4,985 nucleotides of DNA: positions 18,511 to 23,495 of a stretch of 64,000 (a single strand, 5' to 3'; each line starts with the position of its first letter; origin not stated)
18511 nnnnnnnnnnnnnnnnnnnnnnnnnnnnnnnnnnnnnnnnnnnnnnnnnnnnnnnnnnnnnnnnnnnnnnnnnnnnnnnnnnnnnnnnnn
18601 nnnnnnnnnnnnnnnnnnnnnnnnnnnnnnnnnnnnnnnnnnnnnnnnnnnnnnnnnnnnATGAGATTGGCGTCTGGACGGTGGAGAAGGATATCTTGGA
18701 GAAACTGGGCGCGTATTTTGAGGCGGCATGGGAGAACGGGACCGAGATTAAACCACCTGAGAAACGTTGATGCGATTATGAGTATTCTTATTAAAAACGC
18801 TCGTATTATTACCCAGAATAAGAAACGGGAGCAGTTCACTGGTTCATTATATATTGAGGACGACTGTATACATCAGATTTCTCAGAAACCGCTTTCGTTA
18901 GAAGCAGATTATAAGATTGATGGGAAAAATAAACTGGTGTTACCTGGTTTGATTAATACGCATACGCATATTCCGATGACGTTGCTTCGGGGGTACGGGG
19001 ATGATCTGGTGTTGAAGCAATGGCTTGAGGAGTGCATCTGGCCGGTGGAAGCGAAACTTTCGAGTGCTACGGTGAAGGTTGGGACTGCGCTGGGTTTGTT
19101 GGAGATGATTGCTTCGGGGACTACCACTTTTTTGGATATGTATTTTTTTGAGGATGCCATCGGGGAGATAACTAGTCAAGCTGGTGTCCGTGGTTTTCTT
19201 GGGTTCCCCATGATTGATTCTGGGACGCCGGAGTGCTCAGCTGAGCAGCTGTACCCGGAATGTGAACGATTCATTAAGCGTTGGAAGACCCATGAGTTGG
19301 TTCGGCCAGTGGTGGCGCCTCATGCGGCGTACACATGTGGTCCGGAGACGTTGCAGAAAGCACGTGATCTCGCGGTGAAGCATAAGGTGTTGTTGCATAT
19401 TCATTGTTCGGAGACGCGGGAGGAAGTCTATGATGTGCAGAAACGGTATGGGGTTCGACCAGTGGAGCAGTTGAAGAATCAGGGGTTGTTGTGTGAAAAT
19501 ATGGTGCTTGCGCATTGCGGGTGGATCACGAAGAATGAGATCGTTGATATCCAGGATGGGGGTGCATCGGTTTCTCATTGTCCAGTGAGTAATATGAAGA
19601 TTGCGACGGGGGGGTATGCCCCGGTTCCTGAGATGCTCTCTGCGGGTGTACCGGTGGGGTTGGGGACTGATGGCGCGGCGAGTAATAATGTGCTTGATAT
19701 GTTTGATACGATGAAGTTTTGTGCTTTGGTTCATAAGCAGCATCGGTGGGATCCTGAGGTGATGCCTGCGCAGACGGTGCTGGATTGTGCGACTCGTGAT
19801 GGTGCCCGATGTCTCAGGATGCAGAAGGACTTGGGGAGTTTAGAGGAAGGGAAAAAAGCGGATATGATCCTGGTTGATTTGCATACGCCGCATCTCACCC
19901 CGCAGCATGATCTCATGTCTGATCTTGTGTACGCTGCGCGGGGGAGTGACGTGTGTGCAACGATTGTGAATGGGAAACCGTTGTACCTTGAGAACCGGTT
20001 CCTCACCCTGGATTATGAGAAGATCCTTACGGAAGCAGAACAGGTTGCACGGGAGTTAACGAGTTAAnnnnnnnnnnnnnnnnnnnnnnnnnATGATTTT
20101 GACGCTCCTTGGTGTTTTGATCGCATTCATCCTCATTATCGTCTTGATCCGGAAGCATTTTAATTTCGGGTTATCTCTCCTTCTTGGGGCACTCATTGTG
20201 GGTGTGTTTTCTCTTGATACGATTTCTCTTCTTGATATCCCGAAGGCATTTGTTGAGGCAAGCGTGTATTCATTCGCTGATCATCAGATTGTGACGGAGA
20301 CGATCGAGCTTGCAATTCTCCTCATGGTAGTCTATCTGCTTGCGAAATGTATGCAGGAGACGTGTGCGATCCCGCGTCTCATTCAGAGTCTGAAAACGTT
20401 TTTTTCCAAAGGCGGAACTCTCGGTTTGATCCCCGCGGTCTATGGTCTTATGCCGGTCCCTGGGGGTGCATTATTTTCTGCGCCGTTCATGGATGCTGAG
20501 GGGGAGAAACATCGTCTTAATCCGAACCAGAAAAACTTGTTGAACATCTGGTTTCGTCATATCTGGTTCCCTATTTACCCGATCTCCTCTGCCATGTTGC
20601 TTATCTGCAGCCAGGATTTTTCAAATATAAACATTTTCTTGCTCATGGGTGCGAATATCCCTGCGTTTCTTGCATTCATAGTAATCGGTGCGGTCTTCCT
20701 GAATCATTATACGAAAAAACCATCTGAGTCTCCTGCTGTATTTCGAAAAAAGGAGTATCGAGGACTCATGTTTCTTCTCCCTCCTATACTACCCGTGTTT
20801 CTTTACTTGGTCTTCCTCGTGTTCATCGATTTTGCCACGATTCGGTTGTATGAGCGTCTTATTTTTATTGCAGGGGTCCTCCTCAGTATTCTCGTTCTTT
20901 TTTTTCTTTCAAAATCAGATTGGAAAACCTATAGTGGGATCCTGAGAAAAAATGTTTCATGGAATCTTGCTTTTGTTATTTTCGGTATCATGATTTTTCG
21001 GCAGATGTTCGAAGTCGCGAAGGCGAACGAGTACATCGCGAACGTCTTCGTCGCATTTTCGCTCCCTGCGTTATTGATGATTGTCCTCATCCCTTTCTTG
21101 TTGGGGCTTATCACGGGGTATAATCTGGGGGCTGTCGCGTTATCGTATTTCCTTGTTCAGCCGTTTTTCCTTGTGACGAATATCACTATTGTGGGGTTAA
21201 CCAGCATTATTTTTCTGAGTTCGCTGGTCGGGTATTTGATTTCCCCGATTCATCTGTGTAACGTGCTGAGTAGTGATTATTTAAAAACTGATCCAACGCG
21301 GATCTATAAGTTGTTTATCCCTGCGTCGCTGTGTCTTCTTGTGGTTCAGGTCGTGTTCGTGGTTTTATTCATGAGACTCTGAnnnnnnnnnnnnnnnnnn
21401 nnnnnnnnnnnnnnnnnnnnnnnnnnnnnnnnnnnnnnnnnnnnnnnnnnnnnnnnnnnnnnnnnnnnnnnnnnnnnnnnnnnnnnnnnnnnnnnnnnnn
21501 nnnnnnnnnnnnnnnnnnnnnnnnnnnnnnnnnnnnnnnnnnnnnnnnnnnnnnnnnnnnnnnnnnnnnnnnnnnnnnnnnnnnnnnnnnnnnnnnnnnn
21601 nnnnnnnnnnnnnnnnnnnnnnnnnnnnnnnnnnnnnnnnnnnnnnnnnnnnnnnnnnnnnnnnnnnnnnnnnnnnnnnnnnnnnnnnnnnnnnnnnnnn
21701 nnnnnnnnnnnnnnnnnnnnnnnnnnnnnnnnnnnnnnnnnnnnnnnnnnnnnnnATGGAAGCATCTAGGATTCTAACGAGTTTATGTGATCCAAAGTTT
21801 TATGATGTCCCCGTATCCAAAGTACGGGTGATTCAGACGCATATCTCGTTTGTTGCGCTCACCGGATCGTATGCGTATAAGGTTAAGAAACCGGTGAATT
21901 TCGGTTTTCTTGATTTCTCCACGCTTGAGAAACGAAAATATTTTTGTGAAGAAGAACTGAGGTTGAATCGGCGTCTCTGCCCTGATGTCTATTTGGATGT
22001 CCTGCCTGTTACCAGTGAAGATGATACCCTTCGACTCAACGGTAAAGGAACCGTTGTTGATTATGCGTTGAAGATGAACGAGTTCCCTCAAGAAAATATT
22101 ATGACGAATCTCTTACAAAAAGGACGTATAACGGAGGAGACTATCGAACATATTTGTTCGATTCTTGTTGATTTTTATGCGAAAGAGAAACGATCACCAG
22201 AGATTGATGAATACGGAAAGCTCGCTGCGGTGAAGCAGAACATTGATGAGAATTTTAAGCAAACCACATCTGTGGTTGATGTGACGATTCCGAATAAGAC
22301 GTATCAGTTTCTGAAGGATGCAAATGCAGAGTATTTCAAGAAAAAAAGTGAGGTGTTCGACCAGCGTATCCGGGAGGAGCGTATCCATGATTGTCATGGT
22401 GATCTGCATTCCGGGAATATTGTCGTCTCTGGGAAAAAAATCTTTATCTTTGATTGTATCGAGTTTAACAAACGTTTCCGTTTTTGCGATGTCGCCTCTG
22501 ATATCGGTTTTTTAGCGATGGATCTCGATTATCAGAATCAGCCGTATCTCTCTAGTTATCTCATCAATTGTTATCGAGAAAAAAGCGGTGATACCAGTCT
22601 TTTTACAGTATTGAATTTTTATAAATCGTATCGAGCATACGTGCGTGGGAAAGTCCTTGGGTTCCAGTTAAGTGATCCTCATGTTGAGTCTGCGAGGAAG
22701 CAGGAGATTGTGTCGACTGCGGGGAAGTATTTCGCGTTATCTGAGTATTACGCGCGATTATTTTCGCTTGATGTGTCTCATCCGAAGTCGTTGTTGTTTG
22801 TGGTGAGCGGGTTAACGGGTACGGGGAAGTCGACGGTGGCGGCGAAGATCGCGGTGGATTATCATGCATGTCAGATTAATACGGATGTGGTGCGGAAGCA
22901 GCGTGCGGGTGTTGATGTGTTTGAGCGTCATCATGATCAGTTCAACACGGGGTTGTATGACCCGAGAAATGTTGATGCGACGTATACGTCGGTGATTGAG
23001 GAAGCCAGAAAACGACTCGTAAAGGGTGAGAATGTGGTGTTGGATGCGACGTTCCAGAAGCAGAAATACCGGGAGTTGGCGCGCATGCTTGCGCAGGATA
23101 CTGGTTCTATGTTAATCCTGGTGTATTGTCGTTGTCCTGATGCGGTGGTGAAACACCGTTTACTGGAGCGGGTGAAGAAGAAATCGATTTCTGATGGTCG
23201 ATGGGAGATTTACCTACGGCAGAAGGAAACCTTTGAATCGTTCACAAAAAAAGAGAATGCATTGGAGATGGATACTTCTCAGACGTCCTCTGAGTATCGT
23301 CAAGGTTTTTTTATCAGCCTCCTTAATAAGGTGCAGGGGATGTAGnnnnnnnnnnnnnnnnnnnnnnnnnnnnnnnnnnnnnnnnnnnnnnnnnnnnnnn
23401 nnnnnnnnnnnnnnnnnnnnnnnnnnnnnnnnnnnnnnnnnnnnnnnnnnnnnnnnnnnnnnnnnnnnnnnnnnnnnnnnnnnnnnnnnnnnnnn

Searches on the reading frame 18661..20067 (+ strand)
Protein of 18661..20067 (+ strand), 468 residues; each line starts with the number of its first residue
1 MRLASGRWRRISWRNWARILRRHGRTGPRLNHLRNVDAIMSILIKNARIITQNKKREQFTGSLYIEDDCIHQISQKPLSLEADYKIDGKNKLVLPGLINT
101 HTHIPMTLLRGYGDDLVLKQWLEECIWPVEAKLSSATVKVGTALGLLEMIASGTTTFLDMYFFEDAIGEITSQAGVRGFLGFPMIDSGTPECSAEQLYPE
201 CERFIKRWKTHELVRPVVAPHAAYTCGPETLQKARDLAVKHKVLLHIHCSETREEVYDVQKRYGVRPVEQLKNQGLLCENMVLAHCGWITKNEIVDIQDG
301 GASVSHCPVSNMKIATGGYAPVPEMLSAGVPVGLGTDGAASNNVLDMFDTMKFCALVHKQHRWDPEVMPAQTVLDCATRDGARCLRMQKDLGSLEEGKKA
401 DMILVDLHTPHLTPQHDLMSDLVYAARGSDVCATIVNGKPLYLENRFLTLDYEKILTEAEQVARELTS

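Call 23: search_protein_families(library=pfam, proteins=[window:18661-20067:+], max_evalue=0.001)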
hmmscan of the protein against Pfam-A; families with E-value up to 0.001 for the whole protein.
window:18661-20067:+ (468 aa): 2 families
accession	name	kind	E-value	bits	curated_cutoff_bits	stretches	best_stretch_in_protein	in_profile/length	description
PF01979.26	Amidohydro_1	-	7.3e-76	256.1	25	1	92-440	1-344/345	Amidohydrolase family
PF07969.17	Amidohydro_3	-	2.3e-21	77.2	29.7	1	219-442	247-472/472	Amidohydrolase family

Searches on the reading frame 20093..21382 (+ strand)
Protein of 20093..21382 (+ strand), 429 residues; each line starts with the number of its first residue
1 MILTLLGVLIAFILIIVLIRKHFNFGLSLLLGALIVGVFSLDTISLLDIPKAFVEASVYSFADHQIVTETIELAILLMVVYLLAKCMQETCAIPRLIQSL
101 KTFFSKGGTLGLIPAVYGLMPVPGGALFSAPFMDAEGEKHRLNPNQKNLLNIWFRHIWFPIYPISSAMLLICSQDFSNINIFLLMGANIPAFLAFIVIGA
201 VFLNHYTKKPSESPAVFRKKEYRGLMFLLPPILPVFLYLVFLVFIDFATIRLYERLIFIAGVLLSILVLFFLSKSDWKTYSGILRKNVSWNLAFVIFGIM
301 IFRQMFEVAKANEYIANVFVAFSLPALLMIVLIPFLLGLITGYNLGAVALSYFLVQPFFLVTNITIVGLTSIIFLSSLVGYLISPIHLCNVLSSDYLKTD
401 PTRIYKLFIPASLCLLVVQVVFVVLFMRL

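Call 23: search_protein_families(library=pfam, proteins=[window:20093-21382:+], max_evalue=0.001)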
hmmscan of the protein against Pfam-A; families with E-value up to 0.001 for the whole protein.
window:20093-21382:+ (429 aa): 1 family
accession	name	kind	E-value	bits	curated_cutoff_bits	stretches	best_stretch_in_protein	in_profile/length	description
PF04165.18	DUF401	-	6.8e-38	131.5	24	1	7-424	6-392/393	Protein of unknown function (DUF401)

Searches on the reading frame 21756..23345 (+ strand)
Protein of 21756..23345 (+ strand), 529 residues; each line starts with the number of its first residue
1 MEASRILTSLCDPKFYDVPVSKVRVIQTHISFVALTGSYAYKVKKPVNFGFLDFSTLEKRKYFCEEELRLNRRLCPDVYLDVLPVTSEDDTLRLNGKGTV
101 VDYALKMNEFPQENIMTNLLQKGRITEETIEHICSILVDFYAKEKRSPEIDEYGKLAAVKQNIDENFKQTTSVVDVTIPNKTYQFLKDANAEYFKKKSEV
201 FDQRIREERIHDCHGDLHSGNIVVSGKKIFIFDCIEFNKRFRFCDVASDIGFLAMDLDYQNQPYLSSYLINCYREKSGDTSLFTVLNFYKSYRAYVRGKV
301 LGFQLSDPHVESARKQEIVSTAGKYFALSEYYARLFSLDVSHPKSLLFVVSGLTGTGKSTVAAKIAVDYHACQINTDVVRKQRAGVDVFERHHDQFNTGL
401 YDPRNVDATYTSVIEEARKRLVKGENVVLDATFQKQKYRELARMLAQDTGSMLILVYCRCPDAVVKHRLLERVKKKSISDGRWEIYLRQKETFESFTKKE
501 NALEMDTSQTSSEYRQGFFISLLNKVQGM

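Call 23: search_protein_families(library=pfam, proteins=[window:21756-23345:+], max_evalue=0.001)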
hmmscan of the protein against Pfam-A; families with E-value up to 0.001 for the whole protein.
window:21756-23345:+ (529 aa): 7 families
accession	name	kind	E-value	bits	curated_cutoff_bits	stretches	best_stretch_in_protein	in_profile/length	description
PF13671.12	AAA_33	-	7.9e-23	81.8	27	1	347-494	1-141/143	AAA domain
PF13207.12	AAA_17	-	2.9e-07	31.3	27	1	352-475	2-125/136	AAA domain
PF13238.12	AAA_18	-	1.4e-06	29.2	29.4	1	349-477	2-116/128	AAA domain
PF00406.28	ADK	-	2.2e-05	25.1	26.8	1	351-492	2-141/151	Adenylate kinase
PF06414.18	Zeta_toxin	-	5.8e-05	23.1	22.3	1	344-504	15-174/199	Zeta toxin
PF08433.16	KTI12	-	7.4e-05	22.8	22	1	347-482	3-129/271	Chromatin associated protein KTI12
PF07931.18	CPT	-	0.00034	20.9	22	1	399-512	57-160/172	Chloramphenicol phosphotransferase-like protein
